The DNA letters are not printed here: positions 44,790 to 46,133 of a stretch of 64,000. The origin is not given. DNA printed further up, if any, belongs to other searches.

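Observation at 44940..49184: Catalytically degenerate GspE/PilT/ComGA-type ATPase heading a glycosyltransferase operon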

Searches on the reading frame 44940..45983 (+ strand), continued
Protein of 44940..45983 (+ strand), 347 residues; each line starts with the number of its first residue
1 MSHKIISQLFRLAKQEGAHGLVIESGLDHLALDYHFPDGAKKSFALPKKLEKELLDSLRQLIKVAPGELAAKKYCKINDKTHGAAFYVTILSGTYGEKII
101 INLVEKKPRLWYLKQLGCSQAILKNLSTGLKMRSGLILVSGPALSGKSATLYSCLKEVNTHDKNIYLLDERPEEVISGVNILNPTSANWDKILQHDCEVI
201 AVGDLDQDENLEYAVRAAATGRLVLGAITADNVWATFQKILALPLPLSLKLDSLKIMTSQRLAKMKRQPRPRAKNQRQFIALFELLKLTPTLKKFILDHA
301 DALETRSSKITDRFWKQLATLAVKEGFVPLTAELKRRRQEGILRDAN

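Call 11: find_encoding_contigs(protein=P0029, flank=8000, max_places=2)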
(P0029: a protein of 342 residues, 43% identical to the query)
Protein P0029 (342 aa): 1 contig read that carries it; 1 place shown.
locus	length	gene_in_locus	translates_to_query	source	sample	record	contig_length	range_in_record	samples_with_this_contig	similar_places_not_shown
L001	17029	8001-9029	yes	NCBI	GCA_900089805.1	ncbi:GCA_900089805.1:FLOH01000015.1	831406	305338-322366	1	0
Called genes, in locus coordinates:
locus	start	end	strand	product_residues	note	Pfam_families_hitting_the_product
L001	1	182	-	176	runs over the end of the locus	-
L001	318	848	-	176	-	-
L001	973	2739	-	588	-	PF00664:ABC_membrane, PF02463:SMC_N (weak), PF00005:ABC_tran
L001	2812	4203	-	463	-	PF01225:Mur_ligase, PF08245:Mur_ligase_M, PF02875:Mur_ligase_C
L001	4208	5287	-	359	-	PF03033:Glyco_transf_28, PF04101:Glyco_tran_28_C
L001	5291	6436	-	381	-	PF01098:FTSW_RODA_SPOVE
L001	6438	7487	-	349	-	PF10555:MraY_sig1 (weak), PF00953:Glycos_transf_4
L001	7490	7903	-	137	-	-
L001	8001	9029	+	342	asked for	PF00437:T2SSE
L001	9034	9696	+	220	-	PF00535:Glycos_transf_2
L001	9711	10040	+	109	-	PF10066:DUF2304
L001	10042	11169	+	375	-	PF13439:Glyco_transf_4 (weak), PF20706:GT4-conflict (weak), PF00534:Glycos_transf_1, PF13692:Glyco_trans_1_4, PF13524:Glyco_trans_1_2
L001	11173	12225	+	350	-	PF13439:Glyco_transf_4, PF13579:Glyco_trans_4_4, PF00534:Glycos_transf_1, PF13692:Glyco_trans_1_4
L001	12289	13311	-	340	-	PF01073:3Beta_HSD, PF01370:Epimerase, PF16363:GDP_Man_Dehyd, PF07993:NAD_binding_4 (weak)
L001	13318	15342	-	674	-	PF00082:Peptidase_S8, PF01839:FG-GAP (faint), PF13517:FG-GAP_3 (weak)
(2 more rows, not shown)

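Call 12: find_encoding_contigs(protein=P0084, flank=8000, max_places=2)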
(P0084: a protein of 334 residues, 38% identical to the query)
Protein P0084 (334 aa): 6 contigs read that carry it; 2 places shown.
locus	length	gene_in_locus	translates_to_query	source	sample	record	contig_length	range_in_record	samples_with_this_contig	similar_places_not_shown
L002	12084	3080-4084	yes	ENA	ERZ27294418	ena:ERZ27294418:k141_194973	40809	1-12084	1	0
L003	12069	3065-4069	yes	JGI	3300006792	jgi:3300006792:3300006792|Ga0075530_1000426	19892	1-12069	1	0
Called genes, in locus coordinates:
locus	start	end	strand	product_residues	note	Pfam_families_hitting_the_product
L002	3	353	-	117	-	PF03033:Glyco_transf_28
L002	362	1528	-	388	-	PF01098:FTSW_RODA_SPOVE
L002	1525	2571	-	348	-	PF10555:MraY_sig1 (faint), PF00953:Glycos_transf_4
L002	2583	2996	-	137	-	-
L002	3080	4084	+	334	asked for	PF00437:T2SSE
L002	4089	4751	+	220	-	PF00535:Glycos_transf_2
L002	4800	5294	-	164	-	-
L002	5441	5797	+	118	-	PF10066:DUF2304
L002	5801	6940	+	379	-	PF00534:Glycos_transf_1, PF20706:GT4-conflict, PF13692:Glyco_trans_1_4, PF13524:Glyco_trans_1_2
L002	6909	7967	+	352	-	PF13439:Glyco_transf_4, PF13579:Glyco_trans_4_4, PF20706:GT4-conflict (weak), PF00534:Glycos_transf_1, PF13692:Glyco_trans_1_4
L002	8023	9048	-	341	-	PF01073:3Beta_HSD, PF01370:Epimerase, PF07993:NAD_binding_4, PF16363:GDP_Man_Dehyd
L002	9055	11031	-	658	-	PF00082:Peptidase_S8, PF01839:FG-GAP (faint), PF13517:FG-GAP_3 (faint)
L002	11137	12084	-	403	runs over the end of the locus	PF13439:Glyco_transf_4, PF00534:Glycos_transf_1, PF20706:GT4-conflict (weak), PF13692:Glyco_trans_1_4, PF13524:Glyco_trans_1_2 (weak)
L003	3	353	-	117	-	PF03033:Glyco_transf_28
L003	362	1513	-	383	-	PF01098:FTSW_RODA_SPOVE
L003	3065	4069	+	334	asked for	PF00437:T2SSE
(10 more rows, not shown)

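Call 13: find_encoding_contigs(protein=P0060, flank=8000, max_places=2)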
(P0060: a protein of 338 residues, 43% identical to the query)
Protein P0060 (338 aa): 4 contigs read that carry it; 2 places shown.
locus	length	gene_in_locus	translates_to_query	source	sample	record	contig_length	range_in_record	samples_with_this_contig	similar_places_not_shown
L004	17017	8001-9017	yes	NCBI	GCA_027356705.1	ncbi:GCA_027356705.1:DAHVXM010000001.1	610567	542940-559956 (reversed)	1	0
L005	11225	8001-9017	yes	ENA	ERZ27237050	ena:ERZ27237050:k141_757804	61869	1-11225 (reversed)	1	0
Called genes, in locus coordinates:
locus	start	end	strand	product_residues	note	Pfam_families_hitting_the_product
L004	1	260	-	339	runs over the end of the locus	PF01565:FAD_binding_4, PF02873:MurB_C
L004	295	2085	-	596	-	PF00664:ABC_membrane, PF00005:ABC_tran, PF02463:SMC_N (faint)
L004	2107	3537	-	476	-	PF01225:Mur_ligase, PF08245:Mur_ligase_M, PF02875:Mur_ligase_C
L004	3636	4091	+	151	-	-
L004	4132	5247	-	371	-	PF03033:Glyco_transf_28, PF04101:Glyco_tran_28_C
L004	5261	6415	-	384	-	PF01098:FTSW_RODA_SPOVE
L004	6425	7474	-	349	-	PF00953:Glycos_transf_4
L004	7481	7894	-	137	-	-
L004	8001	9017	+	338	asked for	PF00437:T2SSE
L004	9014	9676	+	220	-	PF00535:Glycos_transf_2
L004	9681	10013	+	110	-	PF10066:DUF2304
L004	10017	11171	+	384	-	PF20706:GT4-conflict, PF00534:Glycos_transf_1, PF13692:Glyco_trans_1_4, PF13524:Glyco_trans_1_2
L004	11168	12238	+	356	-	PF13439:Glyco_transf_4, PF13579:Glyco_trans_4_4, PF00534:Glycos_transf_1, PF13692:Glyco_trans_1_4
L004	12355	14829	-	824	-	-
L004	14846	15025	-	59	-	-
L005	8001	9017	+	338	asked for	PF00437:T2SSE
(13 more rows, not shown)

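Call 16: find_encoding_contigs(protein=P0101, flank=8000, max_places=2)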
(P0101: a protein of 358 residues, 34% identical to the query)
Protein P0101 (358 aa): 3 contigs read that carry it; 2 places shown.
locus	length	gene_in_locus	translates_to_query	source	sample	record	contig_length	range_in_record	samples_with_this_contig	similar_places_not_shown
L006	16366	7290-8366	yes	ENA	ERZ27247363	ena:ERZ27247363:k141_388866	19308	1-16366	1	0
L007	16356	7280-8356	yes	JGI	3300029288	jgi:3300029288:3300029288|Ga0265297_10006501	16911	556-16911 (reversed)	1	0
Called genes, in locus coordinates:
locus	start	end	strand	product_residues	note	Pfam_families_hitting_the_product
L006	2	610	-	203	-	?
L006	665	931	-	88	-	PF21699:TM1266-like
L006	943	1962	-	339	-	PF01565:FAD_binding_4, PF02873:MurB_C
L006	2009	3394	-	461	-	PF01225:Mur_ligase, PF08245:Mur_ligase_M, PF02875:Mur_ligase_C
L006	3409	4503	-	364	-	PF03033:Glyco_transf_28, PF04101:Glyco_tran_28_C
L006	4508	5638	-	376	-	PF01098:FTSW_RODA_SPOVE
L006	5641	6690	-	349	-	PF00953:Glycos_transf_4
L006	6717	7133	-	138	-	-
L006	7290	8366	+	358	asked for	PF00437:T2SSE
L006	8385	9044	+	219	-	PF00535:Glycos_transf_2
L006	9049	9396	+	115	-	PF10066:DUF2304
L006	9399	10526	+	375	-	PF13439:Glyco_transf_4 (weak), PF20706:GT4-conflict, PF00534:Glycos_transf_1, PF13692:Glyco_trans_1_4, PF13524:Glyco_trans_1_2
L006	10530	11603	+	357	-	PF13439:Glyco_transf_4, PF13579:Glyco_trans_4_4 (weak), PF00534:Glycos_transf_1, PF13692:Glyco_trans_1_4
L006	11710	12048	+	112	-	-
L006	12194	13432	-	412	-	PF13290:CHB_HEX_C_1, PF13287:Fn3_assoc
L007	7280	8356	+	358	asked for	PF00437:T2SSE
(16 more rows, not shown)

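Call 17: find_encoding_contigs(protein=P0099, flank=8000, max_places=2)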
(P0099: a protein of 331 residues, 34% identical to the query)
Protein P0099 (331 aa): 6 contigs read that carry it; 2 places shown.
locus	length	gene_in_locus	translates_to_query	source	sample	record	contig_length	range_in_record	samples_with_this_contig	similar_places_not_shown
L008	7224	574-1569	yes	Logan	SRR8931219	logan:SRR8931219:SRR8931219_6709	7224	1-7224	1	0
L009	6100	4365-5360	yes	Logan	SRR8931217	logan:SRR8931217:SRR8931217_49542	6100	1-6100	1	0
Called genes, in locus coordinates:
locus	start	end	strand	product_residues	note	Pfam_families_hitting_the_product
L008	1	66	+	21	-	?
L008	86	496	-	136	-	-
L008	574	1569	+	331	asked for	PF00437:T2SSE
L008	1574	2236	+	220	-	PF00535:Glycos_transf_2, PF13641:Glyco_tranf_2_3 (faint)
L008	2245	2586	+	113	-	PF10066:DUF2304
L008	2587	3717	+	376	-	PF00534:Glycos_transf_1, PF20706:GT4-conflict (weak), PF13692:Glyco_trans_1_4, PF13524:Glyco_trans_1_2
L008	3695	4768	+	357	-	PF13439:Glyco_transf_4, PF13579:Glyco_trans_4_4, PF00534:Glycos_transf_1, PF13692:Glyco_trans_1_4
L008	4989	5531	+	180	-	-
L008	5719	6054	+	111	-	-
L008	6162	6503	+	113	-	-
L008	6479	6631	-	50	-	-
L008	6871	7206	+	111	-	-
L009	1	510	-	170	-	?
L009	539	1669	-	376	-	PF03033:Glyco_transf_28, PF04101:Glyco_tran_28_C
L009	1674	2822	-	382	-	PF01098:FTSW_RODA_SPOVE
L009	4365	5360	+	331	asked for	PF00437:T2SSE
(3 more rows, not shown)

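Call 18: find_encoding_contigs(protein=P0097, flank=8000, max_places=1)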
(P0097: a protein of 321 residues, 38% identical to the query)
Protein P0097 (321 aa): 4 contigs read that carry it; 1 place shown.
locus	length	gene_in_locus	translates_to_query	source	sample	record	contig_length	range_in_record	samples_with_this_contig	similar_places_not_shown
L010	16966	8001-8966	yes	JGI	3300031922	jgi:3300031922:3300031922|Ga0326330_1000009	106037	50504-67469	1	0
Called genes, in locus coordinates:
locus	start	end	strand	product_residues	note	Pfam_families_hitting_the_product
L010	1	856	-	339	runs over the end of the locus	PF01565:FAD_binding_4, PF02873:MurB_C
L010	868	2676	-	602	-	PF00664:ABC_membrane, PF02463:SMC_N (faint), PF00005:ABC_tran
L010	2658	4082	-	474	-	PF01225:Mur_ligase, PF08245:Mur_ligase_M, PF02875:Mur_ligase_C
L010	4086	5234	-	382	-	PF03033:Glyco_transf_28, PF04101:Glyco_tran_28_C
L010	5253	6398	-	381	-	PF01098:FTSW_RODA_SPOVE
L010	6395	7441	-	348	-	PF00953:Glycos_transf_4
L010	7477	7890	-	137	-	-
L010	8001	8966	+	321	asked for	PF00437:T2SSE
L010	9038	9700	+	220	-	PF00535:Glycos_transf_2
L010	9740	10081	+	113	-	PF10066:DUF2304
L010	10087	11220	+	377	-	PF00534:Glycos_transf_1, PF13692:Glyco_trans_1_4, PF20706:GT4-conflict, PF13524:Glyco_trans_1_2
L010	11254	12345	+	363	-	PF13439:Glyco_transf_4, PF13579:Glyco_trans_4_4, PF00534:Glycos_transf_1, PF13692:Glyco_trans_1_4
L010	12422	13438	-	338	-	PF01073:3Beta_HSD (weak), PF01370:Epimerase, PF07993:NAD_binding_4 (faint), PF16363:GDP_Man_Dehyd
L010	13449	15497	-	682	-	PF00082:Peptidase_S8, PF13517:FG-GAP_3 (faint), PF01839:FG-GAP (faint)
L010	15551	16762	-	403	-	PF13439:Glyco_transf_4, PF20706:GT4-conflict (weak), PF00534:Glycos_transf_1, PF13692:Glyco_trans_1_4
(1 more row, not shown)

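Call 19: search_protein_representatives(protein=window:44940-45983:+)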
Query: 347 residues. Proteins with E-value up to 0.001 (for the whole library): 13630; up to 1e-10: 4937; up to 1e-30: 50. The best 150 are listed.
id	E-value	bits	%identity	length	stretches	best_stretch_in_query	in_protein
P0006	1.1e-112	392.8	54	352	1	1-344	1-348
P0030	3.6e-84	299.2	46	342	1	1-343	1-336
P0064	3.8e-74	266.2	44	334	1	1-343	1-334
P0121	4.1e-74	266.1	41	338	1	2-343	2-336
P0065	6.2e-74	265.5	42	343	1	1-343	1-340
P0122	1.4e-71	257.8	42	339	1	1-336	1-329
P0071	4.8e-71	256.0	47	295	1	1-287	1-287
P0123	1.2e-68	248.1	45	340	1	1-344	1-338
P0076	3.6e-67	243.3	40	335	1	1-342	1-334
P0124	4.0e-67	243.1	56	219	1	132-344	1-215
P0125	4.5e-67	243.0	41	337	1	1-343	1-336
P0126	9.4e-66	238.6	43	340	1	1-342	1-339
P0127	1.0e-65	238.5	40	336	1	1-343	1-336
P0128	5.4e-65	236.1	45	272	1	1-268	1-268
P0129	7.5e-65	235.7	41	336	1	1-342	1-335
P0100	1.7e-35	139.2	33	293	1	1-286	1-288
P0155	6.9e-35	137.2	30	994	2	86-264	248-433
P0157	8.7e-34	133.6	30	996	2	79-265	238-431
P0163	1.1e-30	123.4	29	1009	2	13-264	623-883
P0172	1.1e-25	107.0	30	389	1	1-264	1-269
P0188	7.4e-22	94.4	33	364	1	1-254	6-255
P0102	5.5e-20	88.2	33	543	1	4-264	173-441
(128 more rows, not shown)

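Call 23: find_related_loci(query=A2, collection=genome_contigs, flank=6000)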
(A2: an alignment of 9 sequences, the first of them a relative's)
Query A2 (347 aa) in genome_contigs; peptide patterns used: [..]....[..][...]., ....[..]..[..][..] (x = any residue, [..] = any of these).
147 stretches matched a pattern; 14 encode a relative of the query (tblastn E <= 1e-3); 14 distinct loci.
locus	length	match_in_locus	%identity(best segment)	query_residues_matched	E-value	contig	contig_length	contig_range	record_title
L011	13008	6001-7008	47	1-343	1e-92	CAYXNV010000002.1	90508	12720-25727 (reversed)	MAG TPA_asm: uncultured Gammaproteobacteria bacterium isolate SRP167671_co1_111 genome assembly, contig: NODE_228_length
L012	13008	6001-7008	44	1-343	8e-89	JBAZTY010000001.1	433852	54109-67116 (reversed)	MAG: Patescibacteria group bacterium isolate SO_2017_GW1_214 NODE_147_length_433852_cov_2.564240_OW334_2017, whole genom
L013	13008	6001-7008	45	1-343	2e-88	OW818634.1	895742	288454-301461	metagenome genome assembly, chromosome: 1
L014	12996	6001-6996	48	1-345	8e-87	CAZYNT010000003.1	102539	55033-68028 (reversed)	MAG TPA_asm: uncultured Gammaproteobacteria bacterium isolate SRP263991_co4_298 genome assembly, contig: NODE_113_length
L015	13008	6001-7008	44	1-343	8e-87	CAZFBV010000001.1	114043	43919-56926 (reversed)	MAG TPA_asm: uncultured Gammaproteobacteria bacterium isolate SRP170004_co1_568 genome assembly, contig: NODE_174_length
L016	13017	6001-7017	46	1-343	1e-78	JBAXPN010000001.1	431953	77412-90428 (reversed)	MAG: Candidatus Falkowbacteria bacterium isolate ELA532 MAG532_1, whole genome shotgun sequence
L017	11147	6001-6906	49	1-296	4e-78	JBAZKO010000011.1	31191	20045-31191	MAG: Patescibacteria group bacterium isolate SO_2017_LW4_145 scaffold_3164_c1_LW137-91_2017, whole genome shotgun sequen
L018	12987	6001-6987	42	1-343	1e-75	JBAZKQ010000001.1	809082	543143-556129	MAG: Patescibacteria group bacterium isolate SO_2017_LW4_148 scaffold_12_c1_LW137-91_2017, whole genome shotgun sequence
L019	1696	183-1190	37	1-343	9e-77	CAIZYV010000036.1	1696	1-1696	Candidatus Falkowbacteria bacterium isolate Loc090907-5m_bin-395 genome assembly, contig: bin-395:036/114, whole genome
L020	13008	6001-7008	37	1-343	3e-73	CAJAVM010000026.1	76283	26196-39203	uncultured bacterium isolate Loc080925-6m_bin-0519 genome assembly, contig: bin-0519:26/27, whole genome shotgun sequenc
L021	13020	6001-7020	39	1-344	3e-66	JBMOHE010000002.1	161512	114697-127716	MAG: Patescibacteria group bacterium isolate Deming_bin.335 contig58, whole genome shotgun sequence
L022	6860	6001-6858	40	1-283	1e-65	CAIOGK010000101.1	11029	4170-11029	Candidatus Falkowbacteria bacterium isolate Loclat_bin-04004 genome assembly, contig: bin-04004:101/137, whole genome sh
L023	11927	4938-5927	44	1-344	1e-64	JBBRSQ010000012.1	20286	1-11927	MAG: Patescibacteria group bacterium isolate La2_metabat2.105 La2_metabat2.105_K_2399942L20286_cov_27.9938, whole genome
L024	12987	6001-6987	43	1-343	2e-71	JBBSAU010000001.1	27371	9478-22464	MAG: Patescibacteria group bacterium isolate La6_metabat2.044 La6_metabat2.044_K_734798_L_27371_cov_113.4987, whole geno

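Call 27: predict_structure(alignment_id=A1)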
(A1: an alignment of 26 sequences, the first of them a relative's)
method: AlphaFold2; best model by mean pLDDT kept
length: 347 residues; sequences in the alignment: 26
mean_pLDDT: 87.3   pTM: 0.71
mean pLDDT of the five models: 87.3, 85.7, 85.4, 85.1, 85.1
residues with pLDDT >= 90: 182; 70-90: 140; 50-70: 22; < 50: 3
segments of 3 or more residues with pLDDT < 50: none
pLDDT, mean of each block of 10 residues (from residue 1): 70 76 85 84 85 83 76 72 73 86 72 91 96 97 89 95 91 82 93 92 96 98 98 96 96 97 78 68 96 97 86 95 95 92 77
secondary structure, 60 per line:
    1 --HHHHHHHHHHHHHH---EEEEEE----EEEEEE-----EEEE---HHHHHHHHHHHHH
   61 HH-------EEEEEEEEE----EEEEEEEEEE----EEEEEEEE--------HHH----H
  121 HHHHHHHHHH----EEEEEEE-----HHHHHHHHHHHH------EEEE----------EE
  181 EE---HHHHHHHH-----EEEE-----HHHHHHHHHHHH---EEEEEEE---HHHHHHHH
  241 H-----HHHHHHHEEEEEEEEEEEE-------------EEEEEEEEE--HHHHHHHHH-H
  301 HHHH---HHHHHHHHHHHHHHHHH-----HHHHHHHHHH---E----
elements in order: H3-16 E20-25 E30-35 E41-44 H48-62 E70-78 E83-92 E97-104 H120-130 E135-141 H147-158 E165-168 E179-182 H186-193 E199-202 H208-219 E223-229 H233-241 H247-253 E254-265 E279-287 H290-298 H300-304 H308-324 H330-339

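Call 30: find_encoding_contigs(protein=P0002, flank=3000, max_places=1)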
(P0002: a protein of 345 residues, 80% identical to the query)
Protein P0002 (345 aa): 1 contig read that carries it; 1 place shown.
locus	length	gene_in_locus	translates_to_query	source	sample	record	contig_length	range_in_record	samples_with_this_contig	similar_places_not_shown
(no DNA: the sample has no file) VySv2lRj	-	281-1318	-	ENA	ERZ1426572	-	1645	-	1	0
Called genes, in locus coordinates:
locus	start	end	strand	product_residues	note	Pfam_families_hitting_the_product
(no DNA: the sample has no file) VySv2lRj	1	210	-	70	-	?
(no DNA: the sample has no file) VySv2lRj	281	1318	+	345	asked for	PF00437:T2SSE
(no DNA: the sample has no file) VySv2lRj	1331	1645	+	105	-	?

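Call 33: fold_search(model_id=the predicted structure, library=pdb)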
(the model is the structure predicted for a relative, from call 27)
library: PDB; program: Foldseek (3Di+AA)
matches with E <= 10: 1808; with E <= 0.001: 399
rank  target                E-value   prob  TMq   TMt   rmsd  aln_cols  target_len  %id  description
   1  5tsh_E                1.2e-27  1.00  0.60  0.54  10.4       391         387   19  PilB from Geobacter metallireducens bound to AMP-PNP (released 2017-05-17)
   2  5tsh_D                1.5e-27  1.00  0.62  0.57  11.7       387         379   19  PilB from Geobacter metallireducens bound to AMP-PNP (released 2017-05-17)
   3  5tsh_C                1.8e-27  1.00  0.62  0.57  10.1       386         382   19  PilB from Geobacter metallireducens bound to AMP-PNP (released 2017-05-17)
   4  5tsh_F                2.4e-27  1.00  0.61  0.56  10.1       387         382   19  PilB from Geobacter metallireducens bound to AMP-PNP (released 2017-05-17)
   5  5oiu_C                3.8e-27  1.00  0.61  0.56  11.8       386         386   20  Crystal structure of PilF type IV pilus assembly ATPase from Thermus thermophilus (released 2018-08-08)
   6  5zfr_B                8.8e-27  1.00  0.53  0.48  11.2       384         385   20  Crystal structure of PilB, an extension ATPase motor of Type IV pilus, from Geobacter sulfurreducens (released 2018-09-19)
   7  5tsg_D                1.3e-26  1.00  0.62  0.56  12.0       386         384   19  PilB from Geobacter metallireducens bound to ADP (released 2017-05-17)
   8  5it5_A                1.5e-26  1.00  0.62  0.56  10.7       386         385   20  Thermus thermophilus PilB core ATPase region (released 2016-10-19)
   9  5tsh_A                2.7e-26  1.00  0.62  0.58   9.7       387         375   19  PilB from Geobacter metallireducens bound to AMP-PNP (released 2017-05-17)
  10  5oiu_B                3.2e-26  1.00  0.61  0.56   9.9       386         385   20  Crystal structure of PilF type IV pilus assembly ATPase from Thermus thermophilus (released 2018-08-08)
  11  5zfr_A                4.4e-26  1.00  0.62  0.56   9.5       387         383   19  Crystal structure of PilB, an extension ATPase motor of Type IV pilus, from Geobacter sulfurreducens (released 2018-09-19)
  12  4ksr_A                1.1e-25  1.00  0.60  0.42   9.4       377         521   21  Crystal Structure of the Vibrio cholerae ATPase GspE Hexamer (released 2013-09-04)
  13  5tsg_B                1.2e-25  1.00  0.60  0.55  10.4       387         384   20  PilB from Geobacter metallireducens bound to ADP (released 2017-05-17)
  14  5zfr_C                1.6e-25  1.00  0.61  0.55  11.7       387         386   19  Crystal structure of PilB, an extension ATPase motor of Type IV pilus, from Geobacter sulfurreducens (released 2018-09-19)
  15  1p9w                  2.5e-25  1.00  0.59  0.54  11.7       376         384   21  Crystal Structure of Vibrio cholerae putative NTPase EpsE (released 2003-10-14)
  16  5tsh_B                2.6e-25  1.00  0.59  0.55  11.6       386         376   19  PilB from Geobacter metallireducens bound to AMP-PNP (released 2017-05-17)
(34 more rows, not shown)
